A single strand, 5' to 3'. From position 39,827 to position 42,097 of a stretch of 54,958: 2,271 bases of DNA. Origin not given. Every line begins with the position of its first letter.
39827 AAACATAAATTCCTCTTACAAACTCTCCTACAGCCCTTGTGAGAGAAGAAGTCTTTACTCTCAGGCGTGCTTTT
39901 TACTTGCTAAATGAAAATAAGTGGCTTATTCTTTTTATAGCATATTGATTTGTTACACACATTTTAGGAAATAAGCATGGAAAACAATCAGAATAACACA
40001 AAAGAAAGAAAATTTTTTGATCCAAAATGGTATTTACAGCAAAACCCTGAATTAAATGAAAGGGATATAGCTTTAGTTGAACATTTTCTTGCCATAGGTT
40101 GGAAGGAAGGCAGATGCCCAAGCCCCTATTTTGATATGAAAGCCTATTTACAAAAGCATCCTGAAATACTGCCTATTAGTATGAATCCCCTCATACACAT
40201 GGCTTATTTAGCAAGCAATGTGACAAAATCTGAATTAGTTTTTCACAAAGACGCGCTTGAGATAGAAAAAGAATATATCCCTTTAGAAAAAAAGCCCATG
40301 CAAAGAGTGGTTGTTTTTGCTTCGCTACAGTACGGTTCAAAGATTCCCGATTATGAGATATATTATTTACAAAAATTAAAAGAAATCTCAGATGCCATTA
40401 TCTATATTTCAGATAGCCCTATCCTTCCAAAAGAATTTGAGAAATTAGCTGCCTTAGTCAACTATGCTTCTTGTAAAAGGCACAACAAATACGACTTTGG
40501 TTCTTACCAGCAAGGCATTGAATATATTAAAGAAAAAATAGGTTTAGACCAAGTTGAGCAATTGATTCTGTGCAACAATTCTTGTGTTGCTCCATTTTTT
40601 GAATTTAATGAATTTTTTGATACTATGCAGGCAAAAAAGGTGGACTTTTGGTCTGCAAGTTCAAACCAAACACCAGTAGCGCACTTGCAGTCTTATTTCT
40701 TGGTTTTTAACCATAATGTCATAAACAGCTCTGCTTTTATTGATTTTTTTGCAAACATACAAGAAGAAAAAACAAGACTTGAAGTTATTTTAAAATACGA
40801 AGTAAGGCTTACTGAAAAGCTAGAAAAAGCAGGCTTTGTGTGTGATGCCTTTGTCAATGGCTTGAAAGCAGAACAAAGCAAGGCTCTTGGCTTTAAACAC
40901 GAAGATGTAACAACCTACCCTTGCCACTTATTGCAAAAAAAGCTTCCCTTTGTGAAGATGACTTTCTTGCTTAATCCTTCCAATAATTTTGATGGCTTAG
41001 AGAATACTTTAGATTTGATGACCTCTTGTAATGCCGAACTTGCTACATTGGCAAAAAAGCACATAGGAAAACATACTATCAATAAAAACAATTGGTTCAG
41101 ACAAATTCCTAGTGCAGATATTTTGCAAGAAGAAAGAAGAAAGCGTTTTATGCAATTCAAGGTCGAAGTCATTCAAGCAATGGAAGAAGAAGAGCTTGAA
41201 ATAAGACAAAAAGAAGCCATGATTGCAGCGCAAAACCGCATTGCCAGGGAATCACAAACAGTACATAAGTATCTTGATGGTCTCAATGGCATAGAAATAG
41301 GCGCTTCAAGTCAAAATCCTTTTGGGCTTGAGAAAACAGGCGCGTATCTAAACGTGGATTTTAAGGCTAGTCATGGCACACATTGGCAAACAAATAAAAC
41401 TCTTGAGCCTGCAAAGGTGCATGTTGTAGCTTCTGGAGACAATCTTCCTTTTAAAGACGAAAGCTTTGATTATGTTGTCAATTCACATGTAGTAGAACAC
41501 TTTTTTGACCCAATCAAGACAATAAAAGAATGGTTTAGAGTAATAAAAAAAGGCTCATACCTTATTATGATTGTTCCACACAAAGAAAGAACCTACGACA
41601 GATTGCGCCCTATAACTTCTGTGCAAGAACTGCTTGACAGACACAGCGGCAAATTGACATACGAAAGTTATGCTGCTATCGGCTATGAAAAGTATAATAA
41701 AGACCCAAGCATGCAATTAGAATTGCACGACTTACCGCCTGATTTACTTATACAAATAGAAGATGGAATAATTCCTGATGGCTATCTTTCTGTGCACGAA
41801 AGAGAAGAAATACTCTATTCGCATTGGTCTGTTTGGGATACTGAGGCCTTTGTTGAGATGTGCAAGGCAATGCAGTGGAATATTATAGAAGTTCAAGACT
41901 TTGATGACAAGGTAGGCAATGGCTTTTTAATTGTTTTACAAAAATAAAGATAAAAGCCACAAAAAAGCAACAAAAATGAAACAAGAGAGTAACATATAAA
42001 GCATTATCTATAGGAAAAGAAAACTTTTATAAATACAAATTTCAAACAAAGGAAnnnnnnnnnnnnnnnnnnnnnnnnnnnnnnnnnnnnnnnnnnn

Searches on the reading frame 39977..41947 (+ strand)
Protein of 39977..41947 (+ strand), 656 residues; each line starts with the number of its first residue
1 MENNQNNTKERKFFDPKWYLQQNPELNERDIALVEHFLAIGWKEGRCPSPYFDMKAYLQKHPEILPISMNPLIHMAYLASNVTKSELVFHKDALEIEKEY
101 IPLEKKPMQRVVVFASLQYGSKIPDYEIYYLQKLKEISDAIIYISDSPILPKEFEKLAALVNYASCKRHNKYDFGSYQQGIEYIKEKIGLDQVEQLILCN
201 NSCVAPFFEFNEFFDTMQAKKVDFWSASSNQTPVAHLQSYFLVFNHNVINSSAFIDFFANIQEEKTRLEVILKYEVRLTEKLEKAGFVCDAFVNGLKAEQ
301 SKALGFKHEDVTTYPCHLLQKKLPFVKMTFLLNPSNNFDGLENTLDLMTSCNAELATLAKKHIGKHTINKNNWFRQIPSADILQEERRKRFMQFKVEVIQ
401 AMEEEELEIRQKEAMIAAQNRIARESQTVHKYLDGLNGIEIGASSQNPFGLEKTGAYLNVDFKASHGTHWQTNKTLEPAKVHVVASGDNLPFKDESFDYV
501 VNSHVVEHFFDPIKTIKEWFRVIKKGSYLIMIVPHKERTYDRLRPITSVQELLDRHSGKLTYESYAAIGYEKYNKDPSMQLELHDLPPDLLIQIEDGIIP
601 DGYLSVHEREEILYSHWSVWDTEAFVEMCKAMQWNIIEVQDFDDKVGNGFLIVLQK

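Call 35: search_protein_families(library=pfam, proteins=[window:39977-41947:+], max_evalue=0.00001)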
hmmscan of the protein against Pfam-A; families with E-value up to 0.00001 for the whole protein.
window:39977-41947:+ (656 aa): 5 families
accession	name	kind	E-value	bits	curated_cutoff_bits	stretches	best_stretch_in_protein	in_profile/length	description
PF05045.17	RgpF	-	1.1e-29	104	25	1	141-334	1-200/503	Rhamnan synthesis protein F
PF08241.18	Methyltransf_11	-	2.2e-12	47.9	21.2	1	457-531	21-95/95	Methyltransferase domain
PF13847.12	Methyltransf_31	-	3.5e-07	30.5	27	1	481-537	58-115/145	Methyltransferase domain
PF01209.24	Ubie_methyltran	-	2.6e-06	27.4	20.1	1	482-532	102-152/233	ubiE/COQ5 methyltransferase family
PF13649.12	Methyltransf_25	-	7e-06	27.1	27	0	480-526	47-96/97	Methyltransferase domain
